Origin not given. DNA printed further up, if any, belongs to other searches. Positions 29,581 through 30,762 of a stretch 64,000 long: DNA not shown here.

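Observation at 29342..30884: HNH endonuclease / DDAH-amidinotransferase-superfamily enzyme / small membrane protein: a tightly coupled three-gene unit abutting the IS256 element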

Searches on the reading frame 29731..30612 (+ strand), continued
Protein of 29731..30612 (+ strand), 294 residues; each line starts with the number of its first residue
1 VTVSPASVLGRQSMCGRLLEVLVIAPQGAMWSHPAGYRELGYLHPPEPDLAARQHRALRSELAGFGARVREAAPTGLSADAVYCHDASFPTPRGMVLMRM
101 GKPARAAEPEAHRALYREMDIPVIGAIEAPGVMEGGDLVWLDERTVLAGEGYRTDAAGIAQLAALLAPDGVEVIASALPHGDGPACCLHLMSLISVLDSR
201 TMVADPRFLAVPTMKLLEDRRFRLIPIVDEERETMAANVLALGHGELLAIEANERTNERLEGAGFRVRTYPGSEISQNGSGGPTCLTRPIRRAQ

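Call 35: search_protein_families(library=pfam, proteins=[L049:4772-5743:+, L049:7056-8147:-, L049:7488-8348:+, L049:8424-8750:-, L049:8798-10297:-, L049:10348-11394:-, L049:11784-12737:+], max_evalue=0.001)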
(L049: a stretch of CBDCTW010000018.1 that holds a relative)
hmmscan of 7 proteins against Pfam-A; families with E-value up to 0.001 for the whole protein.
L049:4772-5743:+ (324 aa): 1 family
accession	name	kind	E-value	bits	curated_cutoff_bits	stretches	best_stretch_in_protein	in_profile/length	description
PF02423.21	OCD_Mu_crystall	-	1.4e-64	218.5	24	1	10-316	7-313/314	Ornithine cyclodeaminase/mu-crystallin family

L049:7056-8147:- (363 aa): 2 families
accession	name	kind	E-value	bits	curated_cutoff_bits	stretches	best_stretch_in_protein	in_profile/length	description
PF07969.17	Amidohydro_3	-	3.7e-46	159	29.7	1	43-360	169-471/472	Amidohydrolase family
PF01979.26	Amidohydro_1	-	4.7e-08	33.1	25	1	142-358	130-343/345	Amidohydrolase family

L049:7488-8348:+ (287 aa): 0 families

L049:8424-8750:- (108 aa): 0 families

L049:8798-10297:- (499 aa): 5 families
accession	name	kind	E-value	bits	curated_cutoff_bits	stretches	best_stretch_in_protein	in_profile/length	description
PF05221.23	AdoHcyase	-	3.2e-146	486.6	25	1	22-498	2-299/299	S-adenosyl-L-homocysteine hydrolase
PF00670.27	AdoHcyase_NAD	-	1.4e-82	276.1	27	1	257-419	1-162/162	S-adenosyl-L-homocysteine hydrolase, NAD binding domain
PF02826.25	2-Hacid_dh_C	-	7.3e-09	35.7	25.1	1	277-366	34-127/178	D-isomer specific 2-hydroxyacid dehydrogenase, NAD binding domain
PF07991.19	KARI_N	-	5.9e-06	26.4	20.6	1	279-340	4-66/165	Acetohydroxy acid isomeroreductase, NADPH-binding domain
PF01488.26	Shikimate_DH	-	6.7e-05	23.4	24.3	1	279-357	12-99/138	Shikimate / quinate 5-dehydrogenase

L049:10348-11394:- (348 aa): 19 families
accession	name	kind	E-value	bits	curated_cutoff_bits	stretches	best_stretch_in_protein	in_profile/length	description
PF08241.18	Methyltransf_11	-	4.5e-26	91.8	21.2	1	171-264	2-95/95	Methyltransferase domain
PF13649.12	Methyltransf_25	-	2.7e-21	76.5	27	1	171-260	3-97/97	Methyltransferase domain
PF13847.12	Methyltransf_31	-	3.8e-18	66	27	1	171-270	9-114/145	Methyltransferase domain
PF08242.18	Methyltransf_12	-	1.4e-16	61.5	30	1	171-262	2-98/98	Methyltransferase domain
PF13489.12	Methyltransf_23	-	4.8e-13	49.6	27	1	171-302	28-161/164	Methyltransferase domain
PF01022.26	HTH_5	-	6.1e-13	48.9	22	1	30-74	1-45/47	Bacterial regulatory protein, arsR family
PF01209.24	Ubie_methyltran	-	1.1e-11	45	20.1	1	171-274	53-161/233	ubiE/COQ5 methyltransferase family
PF12840.13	HTH_20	-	5.8e-09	36.2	27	1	28-69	1-43/51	Helix-turn-helix domain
PF12802.13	MarR_2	-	1.9e-08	34.7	27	1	31-80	5-56/61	MarR family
PF05219.18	DREV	-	7e-07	29.1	26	1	169-270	98-192/265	DREV methyltransferase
PF09339.16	HTH_IclR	-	1.7e-06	28.1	22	1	41-76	14-50/52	IclR helix-turn-helix domain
PF05148.21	Methyltransf_8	-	4.4e-06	27.2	27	1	167-269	74-161/219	Hypothetical methyltransferase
PF00891.24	Methyltransf_2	-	1.9e-05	24.5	22.3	1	165-274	62-174/210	O-methyltransferase domain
PF25213.1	HVO_A0261_N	-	2.9e-05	24.3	35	1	31-80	11-59/86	HVO_A0261 N-terminal domain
PF05175.20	MTS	-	5.6e-05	23.3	23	1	169-266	35-140/170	Methyltransferase small domain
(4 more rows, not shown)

L049:11784-12737:+ (318 aa): 1 family
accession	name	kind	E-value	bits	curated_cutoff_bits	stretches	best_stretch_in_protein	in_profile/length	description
PF20628.3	Dyp_perox_C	-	1.8e-23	83.5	20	1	182-306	35-164/166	Dyp-type peroxidase, C-terminal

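Call 54: search_protein_families(library=padloc, proteins=[L004:5201-5773:-, L004:5742-6569:-], max_evalue=0.001)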
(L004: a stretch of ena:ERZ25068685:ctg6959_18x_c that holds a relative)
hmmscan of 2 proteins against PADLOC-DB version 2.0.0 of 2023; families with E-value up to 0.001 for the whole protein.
L004:5201-5773:- (190 aa): 4 families
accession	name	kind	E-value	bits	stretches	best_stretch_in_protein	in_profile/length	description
PDLC03478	REase_II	-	1.7e-11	42.3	1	25-150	37-157/219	Type II restriction enzyme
PDLC03503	REase_II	-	9.5e-07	26.7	1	9-111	21-134/218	Type II restriction enzyme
PDLC02859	DpdF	-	0.0001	18.9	1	94-149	2-50/545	DpdF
PDLC00642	ZorE2|ZorE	-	0.00029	18.4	1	95-148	209-255/283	HNH endonuclease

L004:5742-6569:- (275 aa): 56 families (the best 25 are shown)
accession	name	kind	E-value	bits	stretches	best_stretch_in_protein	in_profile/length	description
PDLC03387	MTase_II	-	1.2e-82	275.3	1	3-266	13-276/289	Type II methyltransferase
PDLC03252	MTase_II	-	3e-66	222.2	1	4-262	93-350/365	Type II methyltransferase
PDLC03316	MTase_II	-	1e-45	154.4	2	119-221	118-222/390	Type II methyltransferase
PDLC03336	MTase_II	-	1.9e-43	147.2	2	6-183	33-192/421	Type II methyltransferase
PDLC03303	MTase_II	-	4.8e-33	112.6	2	3-83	5-85/668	Type II methyltransferase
PDLC03353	MTase_II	-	2.3e-32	110.5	2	200-265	185-250/260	Type II methyltransferase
PDLC03309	MTase_II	-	5.2e-32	109.1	2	38-259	119-337/353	Type II methyltransferase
PDLC03259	MTase_II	-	1.2e-30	104.7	2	3-84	5-85/423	Type II methyltransferase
PDLC03350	MTase_II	-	1.5e-30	104.7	2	185-265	214-295/312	Type II methyltransferase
PDLC03371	MTase_II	-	1.7e-27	94.6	1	127-268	103-255/260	Type II methyltransferase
PDLC03299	MTase_II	-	5.8e-24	83.1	2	200-264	192-256/296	Type II methyltransferase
PDLC03738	oMTase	-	1.3e-20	71.5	1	125-264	112-264/376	orphan methyltransferase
PDLC03283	MTase_II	-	8.8e-20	69.2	2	201-266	207-272/352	Type II methyltransferase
PDLC03216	MTase_II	-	9.8e-20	68.8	1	125-267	103-257/364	Type II methyltransferase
PDLC03260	MTase_II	-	2.8e-18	64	2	191-259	233-301/349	Type II methyltransferase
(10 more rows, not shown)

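Call 59: search_protein_families(library=pfam, proteins=[L013:4865-5275:-, L013:5278-5850:-], max_evalue=0.01)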
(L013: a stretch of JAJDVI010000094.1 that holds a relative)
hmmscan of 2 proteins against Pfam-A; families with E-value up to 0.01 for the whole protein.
L013:4865-5275:- (137 aa): 1 family
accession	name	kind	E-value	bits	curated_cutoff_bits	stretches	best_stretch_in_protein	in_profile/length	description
PF05168.19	HEPN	-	2.4e-16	60.4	22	1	9-130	3-114/117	HEPN domain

L013:5278-5850:- (191 aa): 5 families
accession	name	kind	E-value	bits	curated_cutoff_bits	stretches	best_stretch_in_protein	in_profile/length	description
PF05534.18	HicB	-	1.4e-09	38.2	21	1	4-46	9-51/51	HicB family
PF01909.29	NTP_transf_2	-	1.1e-06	29.3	21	1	72-109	15-55/93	Nucleotidyltransferase domain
PF18765.7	Polbeta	-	0.0002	21.9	26.9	1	73-154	15-91/93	Polymerase beta, Nucleotidyltransferase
PF08681.18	TacA1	-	0.00047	20.5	21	0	14-45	1-32/80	Antitoxin TacA 1-like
PF21983.2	NikA-like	-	0.00063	20.3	27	1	17-58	9-50/72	Mobilization protein NikA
